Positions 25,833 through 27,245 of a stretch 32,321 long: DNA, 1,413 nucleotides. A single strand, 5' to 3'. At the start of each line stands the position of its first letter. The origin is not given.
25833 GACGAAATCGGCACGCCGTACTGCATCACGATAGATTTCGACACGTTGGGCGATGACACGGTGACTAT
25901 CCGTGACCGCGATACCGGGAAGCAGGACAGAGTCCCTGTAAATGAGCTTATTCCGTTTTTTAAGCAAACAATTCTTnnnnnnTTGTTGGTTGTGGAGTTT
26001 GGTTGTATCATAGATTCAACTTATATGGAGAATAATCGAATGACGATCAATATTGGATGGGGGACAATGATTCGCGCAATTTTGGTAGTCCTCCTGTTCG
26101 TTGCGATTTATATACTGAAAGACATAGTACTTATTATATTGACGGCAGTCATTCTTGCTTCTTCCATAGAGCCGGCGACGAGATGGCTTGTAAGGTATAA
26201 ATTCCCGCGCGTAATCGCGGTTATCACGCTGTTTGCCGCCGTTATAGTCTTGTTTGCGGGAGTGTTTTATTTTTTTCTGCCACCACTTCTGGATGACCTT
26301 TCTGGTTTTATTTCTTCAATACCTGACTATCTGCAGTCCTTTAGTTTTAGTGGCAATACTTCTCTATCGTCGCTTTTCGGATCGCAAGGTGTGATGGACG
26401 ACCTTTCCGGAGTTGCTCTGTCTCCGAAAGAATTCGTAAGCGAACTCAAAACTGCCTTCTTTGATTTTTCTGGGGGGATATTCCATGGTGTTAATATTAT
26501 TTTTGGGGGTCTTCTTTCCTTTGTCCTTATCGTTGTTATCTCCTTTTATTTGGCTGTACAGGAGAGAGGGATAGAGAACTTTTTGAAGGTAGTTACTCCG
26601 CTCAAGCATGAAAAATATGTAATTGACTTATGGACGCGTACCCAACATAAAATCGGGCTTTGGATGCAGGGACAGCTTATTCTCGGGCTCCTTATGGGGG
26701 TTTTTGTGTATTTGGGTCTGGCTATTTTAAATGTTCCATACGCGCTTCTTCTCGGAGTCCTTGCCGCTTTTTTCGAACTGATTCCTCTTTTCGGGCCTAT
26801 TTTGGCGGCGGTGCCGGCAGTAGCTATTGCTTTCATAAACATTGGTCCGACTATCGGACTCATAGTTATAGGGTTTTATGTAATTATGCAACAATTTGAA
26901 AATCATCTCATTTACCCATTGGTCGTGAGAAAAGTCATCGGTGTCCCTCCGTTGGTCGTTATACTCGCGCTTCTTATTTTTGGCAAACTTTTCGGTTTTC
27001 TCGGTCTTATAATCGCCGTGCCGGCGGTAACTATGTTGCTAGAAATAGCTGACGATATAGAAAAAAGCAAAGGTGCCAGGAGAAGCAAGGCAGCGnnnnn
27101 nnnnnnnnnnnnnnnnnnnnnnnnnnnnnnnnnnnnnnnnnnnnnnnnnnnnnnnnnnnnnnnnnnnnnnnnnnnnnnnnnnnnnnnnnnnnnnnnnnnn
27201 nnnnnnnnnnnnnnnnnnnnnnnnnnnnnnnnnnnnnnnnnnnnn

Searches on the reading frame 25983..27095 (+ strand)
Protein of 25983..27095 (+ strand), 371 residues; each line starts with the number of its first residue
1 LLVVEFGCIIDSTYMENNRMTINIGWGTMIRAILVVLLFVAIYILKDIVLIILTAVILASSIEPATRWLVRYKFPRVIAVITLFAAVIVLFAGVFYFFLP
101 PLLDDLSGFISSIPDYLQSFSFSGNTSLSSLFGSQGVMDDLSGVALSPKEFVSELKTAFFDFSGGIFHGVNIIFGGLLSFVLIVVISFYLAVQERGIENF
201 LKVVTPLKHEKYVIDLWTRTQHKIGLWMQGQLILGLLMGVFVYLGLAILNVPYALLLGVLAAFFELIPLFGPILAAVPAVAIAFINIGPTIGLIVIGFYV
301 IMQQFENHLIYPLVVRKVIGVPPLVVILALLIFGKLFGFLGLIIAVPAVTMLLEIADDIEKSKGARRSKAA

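Call 25: search_protein_families(library=pfam, proteins=[window:25983-27095:+], max_evalue=0.001)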
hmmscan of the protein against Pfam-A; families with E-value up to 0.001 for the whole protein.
window:25983-27095:+ (371 aa): 1 family
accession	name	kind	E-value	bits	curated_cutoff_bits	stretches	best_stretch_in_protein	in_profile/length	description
PF01594.21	AI-2E_transport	-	3.5e-58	197.8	34.3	1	32-358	5-325/327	AI-2E family transporter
